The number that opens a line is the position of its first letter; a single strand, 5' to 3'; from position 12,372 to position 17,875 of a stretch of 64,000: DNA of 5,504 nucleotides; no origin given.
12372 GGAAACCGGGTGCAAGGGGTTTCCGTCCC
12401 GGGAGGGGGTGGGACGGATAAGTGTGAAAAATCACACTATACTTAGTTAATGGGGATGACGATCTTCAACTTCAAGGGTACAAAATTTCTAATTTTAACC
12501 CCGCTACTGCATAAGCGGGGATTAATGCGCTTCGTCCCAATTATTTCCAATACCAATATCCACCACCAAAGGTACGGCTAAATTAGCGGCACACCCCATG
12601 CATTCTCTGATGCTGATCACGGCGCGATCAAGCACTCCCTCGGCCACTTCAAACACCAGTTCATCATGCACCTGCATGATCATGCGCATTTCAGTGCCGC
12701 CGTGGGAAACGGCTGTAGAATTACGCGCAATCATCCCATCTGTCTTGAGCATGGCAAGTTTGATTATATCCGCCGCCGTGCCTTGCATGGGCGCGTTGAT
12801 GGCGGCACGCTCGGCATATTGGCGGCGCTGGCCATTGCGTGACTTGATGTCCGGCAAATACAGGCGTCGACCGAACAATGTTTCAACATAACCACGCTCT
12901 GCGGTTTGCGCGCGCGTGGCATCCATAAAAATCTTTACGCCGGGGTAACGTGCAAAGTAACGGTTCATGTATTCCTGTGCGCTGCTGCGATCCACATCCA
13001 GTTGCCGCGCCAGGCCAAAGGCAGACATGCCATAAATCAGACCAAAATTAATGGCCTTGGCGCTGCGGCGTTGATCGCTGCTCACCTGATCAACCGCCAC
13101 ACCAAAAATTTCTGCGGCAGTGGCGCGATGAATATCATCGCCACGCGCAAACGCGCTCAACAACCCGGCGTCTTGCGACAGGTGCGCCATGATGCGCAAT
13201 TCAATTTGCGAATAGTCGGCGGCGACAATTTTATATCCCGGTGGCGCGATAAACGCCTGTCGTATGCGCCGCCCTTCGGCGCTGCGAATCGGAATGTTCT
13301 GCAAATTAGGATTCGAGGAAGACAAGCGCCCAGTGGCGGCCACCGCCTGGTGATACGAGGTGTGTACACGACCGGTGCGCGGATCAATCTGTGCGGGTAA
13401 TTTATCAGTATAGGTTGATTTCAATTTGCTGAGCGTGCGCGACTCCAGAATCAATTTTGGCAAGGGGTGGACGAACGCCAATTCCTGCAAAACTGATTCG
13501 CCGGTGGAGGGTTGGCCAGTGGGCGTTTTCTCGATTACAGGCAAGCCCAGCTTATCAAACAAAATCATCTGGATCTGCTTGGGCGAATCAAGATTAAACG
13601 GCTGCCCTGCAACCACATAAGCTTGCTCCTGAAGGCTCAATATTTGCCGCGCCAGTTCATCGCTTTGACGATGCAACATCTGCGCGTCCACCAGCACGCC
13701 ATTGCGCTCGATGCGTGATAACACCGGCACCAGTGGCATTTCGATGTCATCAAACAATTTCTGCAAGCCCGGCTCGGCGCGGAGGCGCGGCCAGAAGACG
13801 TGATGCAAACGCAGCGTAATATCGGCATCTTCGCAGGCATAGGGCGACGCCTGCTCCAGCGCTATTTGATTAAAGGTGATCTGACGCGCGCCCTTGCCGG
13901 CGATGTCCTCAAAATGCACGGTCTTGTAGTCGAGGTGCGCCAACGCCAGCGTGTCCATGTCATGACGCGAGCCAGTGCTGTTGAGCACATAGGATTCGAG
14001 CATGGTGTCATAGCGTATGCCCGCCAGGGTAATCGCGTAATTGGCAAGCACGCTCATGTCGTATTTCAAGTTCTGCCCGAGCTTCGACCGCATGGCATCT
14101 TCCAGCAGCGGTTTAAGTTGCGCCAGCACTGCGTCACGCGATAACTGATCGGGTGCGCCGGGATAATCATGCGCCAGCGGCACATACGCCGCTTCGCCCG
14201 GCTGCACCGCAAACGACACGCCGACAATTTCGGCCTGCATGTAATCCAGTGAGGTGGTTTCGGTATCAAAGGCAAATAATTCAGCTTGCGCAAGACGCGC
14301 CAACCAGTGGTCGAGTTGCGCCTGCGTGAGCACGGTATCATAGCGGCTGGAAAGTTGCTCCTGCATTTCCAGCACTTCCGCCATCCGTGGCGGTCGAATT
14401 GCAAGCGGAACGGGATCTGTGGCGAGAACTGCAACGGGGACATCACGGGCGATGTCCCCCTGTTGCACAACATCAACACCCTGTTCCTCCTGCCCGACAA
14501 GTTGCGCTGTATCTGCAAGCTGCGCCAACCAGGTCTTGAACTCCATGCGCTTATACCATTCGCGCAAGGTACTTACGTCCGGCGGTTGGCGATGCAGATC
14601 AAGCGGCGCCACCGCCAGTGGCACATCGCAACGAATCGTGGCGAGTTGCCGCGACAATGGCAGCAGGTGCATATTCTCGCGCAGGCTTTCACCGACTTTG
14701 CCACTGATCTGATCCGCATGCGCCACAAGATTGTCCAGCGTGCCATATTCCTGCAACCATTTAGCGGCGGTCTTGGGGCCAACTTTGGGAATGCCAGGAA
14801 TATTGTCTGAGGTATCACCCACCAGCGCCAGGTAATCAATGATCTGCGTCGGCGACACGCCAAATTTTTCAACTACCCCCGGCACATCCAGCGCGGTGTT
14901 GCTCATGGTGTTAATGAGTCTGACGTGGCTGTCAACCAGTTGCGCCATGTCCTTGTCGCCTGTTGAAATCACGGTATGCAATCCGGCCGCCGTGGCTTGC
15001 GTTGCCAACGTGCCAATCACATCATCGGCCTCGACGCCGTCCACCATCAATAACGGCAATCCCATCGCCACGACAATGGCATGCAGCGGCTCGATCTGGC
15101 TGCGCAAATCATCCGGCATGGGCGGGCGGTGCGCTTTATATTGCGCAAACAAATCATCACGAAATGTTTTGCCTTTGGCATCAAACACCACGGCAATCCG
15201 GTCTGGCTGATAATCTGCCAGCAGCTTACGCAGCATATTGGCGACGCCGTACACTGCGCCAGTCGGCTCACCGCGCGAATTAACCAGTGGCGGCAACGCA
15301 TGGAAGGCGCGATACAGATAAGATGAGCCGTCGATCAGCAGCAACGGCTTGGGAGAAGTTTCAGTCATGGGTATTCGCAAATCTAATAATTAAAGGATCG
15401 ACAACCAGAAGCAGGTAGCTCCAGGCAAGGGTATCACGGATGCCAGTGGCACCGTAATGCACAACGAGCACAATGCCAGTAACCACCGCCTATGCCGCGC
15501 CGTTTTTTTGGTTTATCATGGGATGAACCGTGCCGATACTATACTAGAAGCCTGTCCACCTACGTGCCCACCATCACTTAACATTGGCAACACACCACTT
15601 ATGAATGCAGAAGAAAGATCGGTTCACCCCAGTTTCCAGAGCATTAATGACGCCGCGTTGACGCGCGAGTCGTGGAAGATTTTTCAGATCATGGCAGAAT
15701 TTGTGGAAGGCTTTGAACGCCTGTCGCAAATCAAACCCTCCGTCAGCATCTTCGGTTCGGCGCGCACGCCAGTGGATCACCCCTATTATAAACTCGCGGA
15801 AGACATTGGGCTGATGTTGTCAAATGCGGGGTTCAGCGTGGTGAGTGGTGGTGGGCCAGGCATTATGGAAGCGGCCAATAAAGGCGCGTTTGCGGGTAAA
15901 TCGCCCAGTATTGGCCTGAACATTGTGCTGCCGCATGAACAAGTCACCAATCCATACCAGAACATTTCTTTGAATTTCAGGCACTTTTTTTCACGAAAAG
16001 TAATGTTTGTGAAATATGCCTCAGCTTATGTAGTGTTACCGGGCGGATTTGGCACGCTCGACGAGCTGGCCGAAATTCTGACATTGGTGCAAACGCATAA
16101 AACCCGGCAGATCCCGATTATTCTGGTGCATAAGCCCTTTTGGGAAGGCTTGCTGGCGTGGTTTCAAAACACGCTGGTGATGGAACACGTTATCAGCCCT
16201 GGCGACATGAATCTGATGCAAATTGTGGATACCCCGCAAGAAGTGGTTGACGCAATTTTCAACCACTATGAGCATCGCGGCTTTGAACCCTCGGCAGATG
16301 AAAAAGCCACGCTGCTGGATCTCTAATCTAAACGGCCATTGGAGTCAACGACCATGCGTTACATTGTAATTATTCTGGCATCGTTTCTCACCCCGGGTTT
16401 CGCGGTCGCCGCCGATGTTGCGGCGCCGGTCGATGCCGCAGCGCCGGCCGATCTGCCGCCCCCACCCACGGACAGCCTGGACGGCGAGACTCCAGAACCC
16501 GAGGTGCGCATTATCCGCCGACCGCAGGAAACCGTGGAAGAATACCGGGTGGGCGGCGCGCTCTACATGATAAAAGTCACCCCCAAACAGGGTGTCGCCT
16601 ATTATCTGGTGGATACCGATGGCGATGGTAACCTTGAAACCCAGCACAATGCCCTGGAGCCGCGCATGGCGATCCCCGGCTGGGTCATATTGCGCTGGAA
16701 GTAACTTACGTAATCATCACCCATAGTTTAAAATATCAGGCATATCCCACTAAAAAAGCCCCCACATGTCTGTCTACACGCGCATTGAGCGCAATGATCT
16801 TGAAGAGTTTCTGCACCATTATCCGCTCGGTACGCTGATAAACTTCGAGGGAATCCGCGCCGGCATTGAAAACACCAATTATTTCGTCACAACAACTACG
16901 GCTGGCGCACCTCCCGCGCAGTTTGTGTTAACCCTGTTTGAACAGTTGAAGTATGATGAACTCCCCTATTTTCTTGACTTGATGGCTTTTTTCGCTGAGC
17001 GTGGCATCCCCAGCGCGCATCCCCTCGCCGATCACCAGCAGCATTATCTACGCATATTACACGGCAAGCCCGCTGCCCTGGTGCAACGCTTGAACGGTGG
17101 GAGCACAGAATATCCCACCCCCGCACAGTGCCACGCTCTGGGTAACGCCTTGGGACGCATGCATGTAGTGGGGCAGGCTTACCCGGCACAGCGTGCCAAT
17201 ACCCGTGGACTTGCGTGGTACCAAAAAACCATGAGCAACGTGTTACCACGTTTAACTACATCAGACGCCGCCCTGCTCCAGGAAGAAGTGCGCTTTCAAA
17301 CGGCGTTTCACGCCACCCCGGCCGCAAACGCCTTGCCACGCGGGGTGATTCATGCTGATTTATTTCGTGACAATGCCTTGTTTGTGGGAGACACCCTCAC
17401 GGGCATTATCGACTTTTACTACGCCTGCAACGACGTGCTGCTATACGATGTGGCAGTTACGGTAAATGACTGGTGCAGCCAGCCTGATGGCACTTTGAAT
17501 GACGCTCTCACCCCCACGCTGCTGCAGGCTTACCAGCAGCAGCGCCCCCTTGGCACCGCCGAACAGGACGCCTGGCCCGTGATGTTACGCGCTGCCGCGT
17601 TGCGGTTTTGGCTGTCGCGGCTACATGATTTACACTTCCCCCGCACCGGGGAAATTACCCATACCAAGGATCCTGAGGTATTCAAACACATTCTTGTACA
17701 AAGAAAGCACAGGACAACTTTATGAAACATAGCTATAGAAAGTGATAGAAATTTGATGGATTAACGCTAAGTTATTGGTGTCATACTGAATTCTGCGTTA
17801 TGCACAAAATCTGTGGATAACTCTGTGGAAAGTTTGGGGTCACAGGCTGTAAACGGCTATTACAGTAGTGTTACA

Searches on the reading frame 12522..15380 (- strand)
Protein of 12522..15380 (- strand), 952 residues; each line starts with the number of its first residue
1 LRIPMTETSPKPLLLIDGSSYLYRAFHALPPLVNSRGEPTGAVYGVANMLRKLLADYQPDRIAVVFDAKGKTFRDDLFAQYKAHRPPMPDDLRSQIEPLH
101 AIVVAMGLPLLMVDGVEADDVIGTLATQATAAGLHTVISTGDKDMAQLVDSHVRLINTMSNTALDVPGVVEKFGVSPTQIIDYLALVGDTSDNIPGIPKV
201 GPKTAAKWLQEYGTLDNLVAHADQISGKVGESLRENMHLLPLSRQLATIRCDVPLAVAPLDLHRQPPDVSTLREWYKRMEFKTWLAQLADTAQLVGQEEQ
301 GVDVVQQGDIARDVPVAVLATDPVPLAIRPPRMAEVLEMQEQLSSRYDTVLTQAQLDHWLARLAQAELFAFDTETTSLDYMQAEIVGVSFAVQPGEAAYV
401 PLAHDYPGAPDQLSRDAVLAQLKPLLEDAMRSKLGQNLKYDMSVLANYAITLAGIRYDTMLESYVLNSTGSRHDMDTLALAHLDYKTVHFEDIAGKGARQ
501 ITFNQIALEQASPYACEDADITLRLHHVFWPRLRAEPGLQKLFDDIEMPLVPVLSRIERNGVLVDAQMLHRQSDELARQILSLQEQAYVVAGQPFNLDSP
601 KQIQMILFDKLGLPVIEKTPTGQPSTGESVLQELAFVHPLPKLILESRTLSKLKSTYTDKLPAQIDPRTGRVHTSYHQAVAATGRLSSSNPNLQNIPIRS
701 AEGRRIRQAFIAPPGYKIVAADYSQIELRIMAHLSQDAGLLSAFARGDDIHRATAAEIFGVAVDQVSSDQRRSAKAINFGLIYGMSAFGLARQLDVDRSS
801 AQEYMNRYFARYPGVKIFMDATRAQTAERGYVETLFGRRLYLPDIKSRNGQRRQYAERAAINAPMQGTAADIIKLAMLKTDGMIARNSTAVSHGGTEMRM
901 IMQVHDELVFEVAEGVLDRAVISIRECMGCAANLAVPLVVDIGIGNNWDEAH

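Call 10: search_protein_families(library=ncbifam, proteins=[window:12522-15380:-])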
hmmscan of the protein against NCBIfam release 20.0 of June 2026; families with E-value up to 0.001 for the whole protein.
window:12522-15380:- (952 aa): 15 families
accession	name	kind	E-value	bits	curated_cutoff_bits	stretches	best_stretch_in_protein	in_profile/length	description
NF004397.1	PRK05755.1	equivalog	0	1219.1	720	1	12-952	2-889/889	DNA polymerase I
TIGR00593.1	pola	equivalog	2.4e-286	952.7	600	1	13-952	1-890/890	DNA polymerase I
NF011539.0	PRK14975.1-3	equivalog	3.4e-99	332.9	640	1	337-950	37-627/628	bifunctional 3'-5' exonuclease/DNA polymerase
NF011541.0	PRK14975.2-1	equivalog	1.6e-80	271.2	871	1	374-950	38-635/645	bifunctional 3'-5' exonuclease/DNA polymerase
NF011545.0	PRK14976.1-2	equivalog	3.7e-71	239.7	434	1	8-267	4-271/287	5'-3' exonuclease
NF011540.0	PRK14975.1-4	equivalog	3.4e-68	230.6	601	1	413-949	55-574/576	bifunctional 3'-5' exonuclease/DNA polymerase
NF038380.1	phage_DpoZ_1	exception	4e-63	213.8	500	1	366-951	2-605/607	aminoadenine-incorporating DNA polymerase DpoZ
NF011547.0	PRK14976.1-4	equivalog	3.1e-62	210.5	305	1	11-284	2-284/291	5'-3' exonuclease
NF007017.0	PRK09482.1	equivalog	2.1e-49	168.4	261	1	13-257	5-247/257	flap endonuclease Xni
NF011546.0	PRK14976.1-3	equivalog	1.9e-45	155.4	347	1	11-274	3-280/297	5'-3' exonuclease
NF011543.0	PRK14975.2-3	equivalog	3.1e-42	144.6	1139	2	664-949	535-836/853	bifunctional 3'-5' exonuclease/DNA polymerase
NF011542.0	PRK14975.2-2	equivalog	5.9e-42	143.8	1061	1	669-915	501-750/802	bifunctional 3'-5' exonuclease/DNA polymerase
NF011538.0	PRK14975.1-1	equivalog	1e-17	63.8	389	1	624-936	242-536/557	bifunctional 3'-5' exonuclease/DNA polymerase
NF038381.1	phage_DpoZ_2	exception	3.4e-15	55.4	350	1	548-831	316-624/754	aminoadenine-incorporating DNA polymerase DpoZ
TIGR03674.1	fen_arch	equivalog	0.00017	20.8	351.95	0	164-223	210-267/338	flap endonuclease-1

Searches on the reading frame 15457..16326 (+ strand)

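Call 10: search_protein_families(library=ncbifam, proteins=[window:15457-16326:+])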
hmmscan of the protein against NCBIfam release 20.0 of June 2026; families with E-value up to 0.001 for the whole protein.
window:15457-16326:+ (289 aa): 4 families
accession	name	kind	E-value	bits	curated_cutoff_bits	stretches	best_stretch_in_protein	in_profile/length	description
TIGR00730.1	TIGR00730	subfamily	3.3e-47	160.5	96.35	1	95-267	2-175/178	TIGR00730 family Rossman fold protein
NF058542.1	CtkRMPhLog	equivalog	5e-14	52.7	300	1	101-266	8-174/177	cytokinin riboside 5'-monophosphate phosphoribohydrolase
TIGR00725.1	TIGR00725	hypoth_equivalog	5.9e-13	48.6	106.9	1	96-210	4-114/159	TIGR00725 family protein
NF038390.1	Nsidase_PpnN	equivalog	5.4e-09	35.3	450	1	108-225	158-285/450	nucleotide 5'-monophosphate nucleosidase PpnN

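Call 70: search_protein_families(library=pfam, max_evalue=0.00001, proteins=[window:15457-16326:+])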
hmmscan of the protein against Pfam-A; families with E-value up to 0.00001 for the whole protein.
window:15457-16326:+ (289 aa): 2 families
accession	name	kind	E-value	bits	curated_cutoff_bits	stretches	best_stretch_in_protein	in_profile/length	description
PF03641.19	Lysine_decarbox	-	7.6e-35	120.4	27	1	137-266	1-130/131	Possible lysine decarboxylase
PF18306.6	LDcluster4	-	8.7e-14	51.8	26.3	1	94-206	2-112/151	SLOG cluster4 family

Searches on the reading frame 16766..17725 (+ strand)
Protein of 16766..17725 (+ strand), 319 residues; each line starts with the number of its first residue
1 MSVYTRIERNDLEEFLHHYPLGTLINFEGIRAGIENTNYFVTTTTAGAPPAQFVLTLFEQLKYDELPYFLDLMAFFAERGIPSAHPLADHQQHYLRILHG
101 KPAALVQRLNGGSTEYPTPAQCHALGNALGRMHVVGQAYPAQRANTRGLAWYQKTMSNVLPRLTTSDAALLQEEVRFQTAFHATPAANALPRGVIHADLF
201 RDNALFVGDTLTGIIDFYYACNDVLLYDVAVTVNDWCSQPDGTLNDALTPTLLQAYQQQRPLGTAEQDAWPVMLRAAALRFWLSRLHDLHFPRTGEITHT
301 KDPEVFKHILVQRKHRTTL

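Call 62: search_protein_families(library=pfam, max_evalue=1e-10, proteins=[window:16766-17725:+])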
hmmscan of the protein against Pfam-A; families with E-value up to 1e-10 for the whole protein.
window:16766-17725:+ (319 aa): 1 family
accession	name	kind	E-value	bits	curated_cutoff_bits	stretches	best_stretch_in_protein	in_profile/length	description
PF01636.29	APH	-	1.6e-34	120.2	23.2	1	28-256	3-233/239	Phosphotransferase enzyme family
